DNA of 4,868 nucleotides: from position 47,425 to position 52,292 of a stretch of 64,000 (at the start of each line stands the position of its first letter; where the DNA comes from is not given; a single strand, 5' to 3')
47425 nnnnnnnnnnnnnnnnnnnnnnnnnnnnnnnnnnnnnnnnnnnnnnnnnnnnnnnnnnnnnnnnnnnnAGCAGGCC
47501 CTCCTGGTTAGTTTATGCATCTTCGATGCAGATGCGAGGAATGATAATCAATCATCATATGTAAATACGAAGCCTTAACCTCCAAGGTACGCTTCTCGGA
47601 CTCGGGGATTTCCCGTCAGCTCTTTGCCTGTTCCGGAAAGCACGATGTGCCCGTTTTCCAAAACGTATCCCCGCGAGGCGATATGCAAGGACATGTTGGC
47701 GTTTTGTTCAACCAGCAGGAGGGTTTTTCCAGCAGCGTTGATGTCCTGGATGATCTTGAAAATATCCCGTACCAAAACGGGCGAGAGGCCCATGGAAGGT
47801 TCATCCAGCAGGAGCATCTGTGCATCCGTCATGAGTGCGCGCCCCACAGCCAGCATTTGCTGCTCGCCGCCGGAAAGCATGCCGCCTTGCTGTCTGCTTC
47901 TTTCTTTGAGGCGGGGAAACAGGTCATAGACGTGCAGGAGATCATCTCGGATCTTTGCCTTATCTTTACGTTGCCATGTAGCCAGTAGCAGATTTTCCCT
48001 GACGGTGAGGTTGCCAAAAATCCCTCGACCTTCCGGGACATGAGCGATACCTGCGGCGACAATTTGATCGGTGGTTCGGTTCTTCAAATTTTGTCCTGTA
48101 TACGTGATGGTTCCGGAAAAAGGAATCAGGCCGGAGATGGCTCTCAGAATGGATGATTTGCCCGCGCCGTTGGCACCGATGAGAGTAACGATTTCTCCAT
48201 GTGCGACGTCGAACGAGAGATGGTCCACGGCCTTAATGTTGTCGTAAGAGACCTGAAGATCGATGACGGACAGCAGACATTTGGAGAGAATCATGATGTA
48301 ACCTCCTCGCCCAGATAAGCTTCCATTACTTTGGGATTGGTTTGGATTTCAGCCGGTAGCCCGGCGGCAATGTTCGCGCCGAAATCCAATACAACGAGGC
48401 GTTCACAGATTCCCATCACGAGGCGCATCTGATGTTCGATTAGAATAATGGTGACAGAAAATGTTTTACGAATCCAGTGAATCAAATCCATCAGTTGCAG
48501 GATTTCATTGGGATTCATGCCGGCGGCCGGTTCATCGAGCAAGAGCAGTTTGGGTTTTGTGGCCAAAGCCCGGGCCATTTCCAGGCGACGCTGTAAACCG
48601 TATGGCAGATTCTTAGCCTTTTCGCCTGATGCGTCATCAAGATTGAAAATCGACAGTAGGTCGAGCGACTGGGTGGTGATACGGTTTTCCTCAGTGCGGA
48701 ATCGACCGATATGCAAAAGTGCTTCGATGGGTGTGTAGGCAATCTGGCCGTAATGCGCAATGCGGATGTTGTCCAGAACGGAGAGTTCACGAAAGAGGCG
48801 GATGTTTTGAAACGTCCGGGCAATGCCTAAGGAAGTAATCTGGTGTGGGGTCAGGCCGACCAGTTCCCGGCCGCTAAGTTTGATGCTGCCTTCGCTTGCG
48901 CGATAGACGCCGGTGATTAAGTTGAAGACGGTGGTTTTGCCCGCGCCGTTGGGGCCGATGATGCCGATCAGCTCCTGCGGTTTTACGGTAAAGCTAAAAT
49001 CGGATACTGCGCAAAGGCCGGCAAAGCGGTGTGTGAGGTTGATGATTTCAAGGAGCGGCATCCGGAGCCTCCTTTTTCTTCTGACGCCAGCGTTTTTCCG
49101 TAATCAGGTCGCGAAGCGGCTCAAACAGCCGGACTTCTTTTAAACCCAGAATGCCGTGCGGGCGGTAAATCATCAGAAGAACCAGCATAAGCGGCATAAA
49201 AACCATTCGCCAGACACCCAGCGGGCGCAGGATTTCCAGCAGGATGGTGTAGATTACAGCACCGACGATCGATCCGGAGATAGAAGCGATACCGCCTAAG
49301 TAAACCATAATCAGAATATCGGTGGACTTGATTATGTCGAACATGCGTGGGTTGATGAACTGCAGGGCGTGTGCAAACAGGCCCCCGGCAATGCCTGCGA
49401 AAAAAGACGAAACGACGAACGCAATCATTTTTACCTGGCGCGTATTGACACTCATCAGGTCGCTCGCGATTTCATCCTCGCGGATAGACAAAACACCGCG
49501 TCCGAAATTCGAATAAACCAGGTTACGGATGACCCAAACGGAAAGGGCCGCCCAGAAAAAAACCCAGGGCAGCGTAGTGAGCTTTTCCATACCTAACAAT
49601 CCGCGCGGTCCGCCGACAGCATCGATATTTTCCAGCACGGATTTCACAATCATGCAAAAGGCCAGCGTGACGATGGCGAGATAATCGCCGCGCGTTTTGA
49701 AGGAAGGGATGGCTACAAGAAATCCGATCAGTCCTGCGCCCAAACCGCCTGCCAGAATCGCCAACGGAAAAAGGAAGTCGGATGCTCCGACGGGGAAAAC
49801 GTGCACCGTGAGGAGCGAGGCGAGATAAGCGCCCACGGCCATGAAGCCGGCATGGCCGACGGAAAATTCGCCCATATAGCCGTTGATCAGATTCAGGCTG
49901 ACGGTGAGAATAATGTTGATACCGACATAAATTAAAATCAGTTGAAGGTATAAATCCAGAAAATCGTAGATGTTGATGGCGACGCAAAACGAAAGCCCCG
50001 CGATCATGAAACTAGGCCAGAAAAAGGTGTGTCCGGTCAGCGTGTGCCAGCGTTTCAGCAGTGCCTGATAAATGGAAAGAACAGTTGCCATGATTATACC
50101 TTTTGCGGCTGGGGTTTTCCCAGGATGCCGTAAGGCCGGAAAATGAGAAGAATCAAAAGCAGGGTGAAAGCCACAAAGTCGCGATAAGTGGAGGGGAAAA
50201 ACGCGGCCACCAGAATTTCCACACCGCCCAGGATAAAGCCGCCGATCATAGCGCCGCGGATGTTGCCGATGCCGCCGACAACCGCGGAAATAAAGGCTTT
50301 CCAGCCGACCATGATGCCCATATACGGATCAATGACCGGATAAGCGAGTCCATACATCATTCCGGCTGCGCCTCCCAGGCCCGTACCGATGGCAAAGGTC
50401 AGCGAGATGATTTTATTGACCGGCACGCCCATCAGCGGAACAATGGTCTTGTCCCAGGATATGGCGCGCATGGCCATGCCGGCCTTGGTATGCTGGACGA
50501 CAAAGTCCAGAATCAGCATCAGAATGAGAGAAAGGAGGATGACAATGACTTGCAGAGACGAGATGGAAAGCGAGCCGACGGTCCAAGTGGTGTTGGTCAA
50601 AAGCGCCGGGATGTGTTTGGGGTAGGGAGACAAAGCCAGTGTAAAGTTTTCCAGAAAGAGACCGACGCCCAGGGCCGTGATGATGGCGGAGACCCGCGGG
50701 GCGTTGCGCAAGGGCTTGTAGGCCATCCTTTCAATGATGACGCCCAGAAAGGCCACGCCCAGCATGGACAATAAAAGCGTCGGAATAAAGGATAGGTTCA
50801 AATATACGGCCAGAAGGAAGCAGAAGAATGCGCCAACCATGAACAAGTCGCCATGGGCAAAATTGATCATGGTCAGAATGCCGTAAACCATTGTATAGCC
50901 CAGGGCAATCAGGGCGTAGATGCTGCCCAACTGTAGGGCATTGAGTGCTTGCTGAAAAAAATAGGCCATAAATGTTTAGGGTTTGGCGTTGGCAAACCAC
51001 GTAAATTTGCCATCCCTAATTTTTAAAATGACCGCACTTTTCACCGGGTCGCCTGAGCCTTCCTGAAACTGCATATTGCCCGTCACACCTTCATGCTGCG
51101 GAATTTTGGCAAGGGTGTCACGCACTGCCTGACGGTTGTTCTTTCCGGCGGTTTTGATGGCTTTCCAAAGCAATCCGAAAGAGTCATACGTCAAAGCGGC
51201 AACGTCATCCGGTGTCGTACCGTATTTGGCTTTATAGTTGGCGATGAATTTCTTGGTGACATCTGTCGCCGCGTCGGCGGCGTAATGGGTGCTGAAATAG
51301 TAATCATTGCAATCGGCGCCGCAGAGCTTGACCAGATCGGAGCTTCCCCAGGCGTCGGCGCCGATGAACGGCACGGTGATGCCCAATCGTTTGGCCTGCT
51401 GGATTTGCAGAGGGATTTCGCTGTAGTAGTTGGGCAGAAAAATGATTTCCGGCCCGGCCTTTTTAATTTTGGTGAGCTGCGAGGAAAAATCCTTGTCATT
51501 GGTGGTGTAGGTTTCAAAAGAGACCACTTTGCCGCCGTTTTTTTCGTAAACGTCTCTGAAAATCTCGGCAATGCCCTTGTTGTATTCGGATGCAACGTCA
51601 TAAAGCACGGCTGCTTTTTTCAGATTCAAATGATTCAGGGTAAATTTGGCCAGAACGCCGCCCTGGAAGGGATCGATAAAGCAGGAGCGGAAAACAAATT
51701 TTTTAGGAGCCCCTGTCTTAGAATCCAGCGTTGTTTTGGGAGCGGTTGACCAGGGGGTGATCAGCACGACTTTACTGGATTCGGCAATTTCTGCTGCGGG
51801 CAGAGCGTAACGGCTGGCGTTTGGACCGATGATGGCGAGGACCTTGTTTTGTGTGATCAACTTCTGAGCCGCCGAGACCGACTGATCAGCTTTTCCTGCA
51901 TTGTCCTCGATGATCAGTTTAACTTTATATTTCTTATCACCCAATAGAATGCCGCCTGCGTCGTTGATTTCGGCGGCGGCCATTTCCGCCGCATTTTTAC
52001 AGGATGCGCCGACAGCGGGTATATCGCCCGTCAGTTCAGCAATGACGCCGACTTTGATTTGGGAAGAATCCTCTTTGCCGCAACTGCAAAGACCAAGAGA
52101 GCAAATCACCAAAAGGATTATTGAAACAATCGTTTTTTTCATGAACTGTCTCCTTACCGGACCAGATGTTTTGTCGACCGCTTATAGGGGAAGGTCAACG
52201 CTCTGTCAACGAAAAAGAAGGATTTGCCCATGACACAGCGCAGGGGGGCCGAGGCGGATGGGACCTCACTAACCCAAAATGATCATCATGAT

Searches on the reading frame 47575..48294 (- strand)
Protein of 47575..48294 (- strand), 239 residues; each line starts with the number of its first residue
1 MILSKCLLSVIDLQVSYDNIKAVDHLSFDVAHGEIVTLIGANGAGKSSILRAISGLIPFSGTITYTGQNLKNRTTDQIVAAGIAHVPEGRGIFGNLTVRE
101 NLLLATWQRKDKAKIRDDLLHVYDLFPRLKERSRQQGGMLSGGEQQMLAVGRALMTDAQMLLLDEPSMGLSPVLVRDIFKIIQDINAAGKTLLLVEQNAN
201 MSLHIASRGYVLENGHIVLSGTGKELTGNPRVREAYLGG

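Call 35: search_protein_families(library=ncbifam, proteins=[window:47575-48294:-], max_evalue=0.00001)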
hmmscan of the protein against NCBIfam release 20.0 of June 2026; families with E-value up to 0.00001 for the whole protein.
window:47575-48294:- (239 aa): 186 families (the best 25 are shown)
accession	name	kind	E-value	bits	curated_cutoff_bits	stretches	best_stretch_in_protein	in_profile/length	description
NF008626.0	PRK11614.1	equivalog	2.3e-74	249.8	441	1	4-239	2-237/237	high-affinity branched-chain amino acid ABC transporter ATP-binding protein LivF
TIGR03410.1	urea_trans_UrtE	equivalog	4.6e-61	206.2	285.8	1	8-227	1-220/230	urea ABC transporter ATP-binding subunit UrtE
TIGR04406.1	LPS_export_lptB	equivalog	5.8e-44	150.2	240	1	8-238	2-234/239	LPS export ABC transporter ATP-binding protein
TIGR03411.1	urea_trans_UrtD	equivalog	4.5e-41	141.1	304.1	1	7-238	2-241/242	urea ABC transporter ATP-binding protein UrtD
NF008449.1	PRK11300.1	equivalog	3.8e-37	127.9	362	2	4-112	2-111/255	high-affinity branched-chain amino acid ABC transporter ATP-binding protein LivG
NF011967.0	PRK15439.1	equivalog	7.4e-34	117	586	1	5-227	9-228/510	autoinducer 2 ABC transporter ATP-binding protein LsrA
TIGR01188.1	drrA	subfamily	2.7e-32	112.3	312.45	1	16-227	2-212/302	daunorubicin resistance ABC transporter, ATP-binding protein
NF008144.0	PRK10895.1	equivalog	2.8e-32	112.1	381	1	10-238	6-236/241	LPS export ABC transporter ATP-binding protein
NF010059.0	PRK13536.1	equivalog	3.9e-32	111.3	549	1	5-226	41-261/342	nodulation factor ABC transporter ATP-binding protein NodI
NF040905.2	GguA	equivalog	2.9e-30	105.1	810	2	60-220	316-485/500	multiple monosaccharide ABC transporter ATP-binding protein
TIGR03265.1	PhnT2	equivalog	5.3e-30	104.8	457.7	1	7-231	4-227/353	putative 2-aminoethylphosphonate ABC transporter ATP-binding protein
TIGR01288.1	nodI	equivalog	2.4e-29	102.3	424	1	9-225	6-221/303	nodulation factor ABC transporter ATP-binding protein NodI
TIGR00972.1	3a0107s01c2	equivalog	3.6e-29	101.8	343.2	1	9-234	3-238/248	phosphate ABC transporter ATP-binding protein PstB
NF010060.0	PRK13537.1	equivalog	4e-29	101.5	521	1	4-226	12-233/314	nodulation factor ABC transporter ATP-binding protein NodI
NF008338.0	PRK11124.1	equivalog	7.1e-29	101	369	1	10-227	5-229/242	arginine ABC transporter ATP-binding protein ArtP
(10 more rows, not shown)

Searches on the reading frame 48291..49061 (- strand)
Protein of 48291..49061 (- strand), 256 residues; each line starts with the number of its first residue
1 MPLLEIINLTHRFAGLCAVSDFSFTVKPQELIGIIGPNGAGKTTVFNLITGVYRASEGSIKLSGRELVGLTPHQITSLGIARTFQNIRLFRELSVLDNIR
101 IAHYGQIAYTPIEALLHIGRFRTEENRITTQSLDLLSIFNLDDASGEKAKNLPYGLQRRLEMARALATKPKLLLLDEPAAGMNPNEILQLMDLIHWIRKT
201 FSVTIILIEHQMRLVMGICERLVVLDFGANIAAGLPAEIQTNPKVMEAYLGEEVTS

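Call 35: search_protein_families(library=ncbifam, proteins=[window:48291-49061:-], max_evalue=0.00001)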
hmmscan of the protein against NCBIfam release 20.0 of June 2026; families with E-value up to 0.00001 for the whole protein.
window:48291-49061:- (256 aa): 183 families (the best 25 are shown)
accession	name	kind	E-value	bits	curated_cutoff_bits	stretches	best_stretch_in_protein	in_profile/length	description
NF008449.1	PRK11300.1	equivalog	4.9e-85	284.8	362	1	2-253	4-255/255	high-affinity branched-chain amino acid ABC transporter ATP-binding protein LivG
TIGR03411.1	urea_trans_UrtD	equivalog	5.4e-57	193.2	304.1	1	3-252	2-242/242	urea ABC transporter ATP-binding protein UrtD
TIGR04406.1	LPS_export_lptB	equivalog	2.4e-47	161.2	240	1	4-254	2-237/239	LPS export ABC transporter ATP-binding protein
NF008144.0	PRK10895.1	equivalog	3.5e-39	134.7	381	1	3-254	3-239/241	LPS export ABC transporter ATP-binding protein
TIGR02315.1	ABC_phnC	equivalog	1.6e-36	126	266.1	1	3-241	1-235/243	phosphonate ABC transporter ATP-binding protein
TIGR03410.1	urea_trans_UrtE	equivalog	6.8e-36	123.9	285.8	1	4-241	1-221/230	urea ABC transporter ATP-binding subunit UrtE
TIGR03864.1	PQQ_ABC_ATP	hypoth_equivalog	2.8e-35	121.9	302.25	1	4-244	2-224/236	ABC transporter, ATP-binding subunit, PQQ-dependent alcohol dehydrogenase system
TIGR03265.1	PhnT2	equivalog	6.1e-34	117.8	457.7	1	3-244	4-227/353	putative 2-aminoethylphosphonate ABC transporter ATP-binding protein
TIGR01188.1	drrA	subfamily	1.2e-33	116.7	312.45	1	13-241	3-213/302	daunorubicin resistance ABC transporter, ATP-binding protein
NF041861.1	YtfR_transport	equivalog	2.7e-33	115.1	850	1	3-254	1-238/492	galactofuranose ABC transporter, ATP-binding protein YtfR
NF010069.0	PRK13549.1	equivalog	9e-33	113.5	699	1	3-255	5-245/513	xylose ABC transporter ATP-binding protein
NF033858.1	ABC2_perm_RbbA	equivalog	3.8e-32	111.1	1050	1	5-242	268-487/909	ribosome-associated ATPase/putative transporter RbbA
NF006987.0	PRK09452.1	equivalog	6.3e-32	110.7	482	1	2-246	16-242/378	spermidine/putrescine ABC transporter ATP-binding protein PotA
NF007253.0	PRK09700.1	equivalog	2.6e-31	108.8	772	1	2-253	4-245/510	D-allose ABC transporter ATP-binding protein AlsA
NF043075.1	MMSYN1_0197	equivalog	3.7e-31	108.3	550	1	3-244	2-225/341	spermidine/putrescine ABC transporter ATP-binding protein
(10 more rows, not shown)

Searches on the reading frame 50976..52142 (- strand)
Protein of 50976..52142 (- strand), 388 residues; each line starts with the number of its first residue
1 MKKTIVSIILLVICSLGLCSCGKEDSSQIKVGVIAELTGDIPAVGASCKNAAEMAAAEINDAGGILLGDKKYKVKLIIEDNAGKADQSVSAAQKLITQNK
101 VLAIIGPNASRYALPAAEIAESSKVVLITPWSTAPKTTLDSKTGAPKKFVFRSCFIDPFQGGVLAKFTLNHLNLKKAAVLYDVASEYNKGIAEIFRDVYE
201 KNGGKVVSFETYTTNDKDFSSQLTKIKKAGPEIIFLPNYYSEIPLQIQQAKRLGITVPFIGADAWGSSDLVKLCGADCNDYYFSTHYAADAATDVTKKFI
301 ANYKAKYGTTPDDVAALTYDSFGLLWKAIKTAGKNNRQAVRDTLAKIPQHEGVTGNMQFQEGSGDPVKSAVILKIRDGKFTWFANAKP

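Call 35: search_protein_families(library=ncbifam, proteins=[window:50976-52142:-], max_evalue=0.00001)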
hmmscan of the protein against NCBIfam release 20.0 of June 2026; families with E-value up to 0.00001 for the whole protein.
window:50976-52142:- (388 aa): 3 families
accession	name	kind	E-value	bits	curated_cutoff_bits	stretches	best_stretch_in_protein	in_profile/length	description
NF011933.0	PRK15404.1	subfamily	5e-46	157.5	477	1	14-361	14-346/370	high-affinity branched-chain amino acid ABC transporter substrate-binding protein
TIGR03407.1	urea_ABC_UrtA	exception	6.2e-21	74.7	492.75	2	29-113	1-83/361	urea ABC transporter substrate-binding protein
TIGR03669.1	urea_ABC_arch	equivalog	1.2e-15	57.4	494.8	1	29-357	1-318/375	urea ABC transporter substrate-binding protein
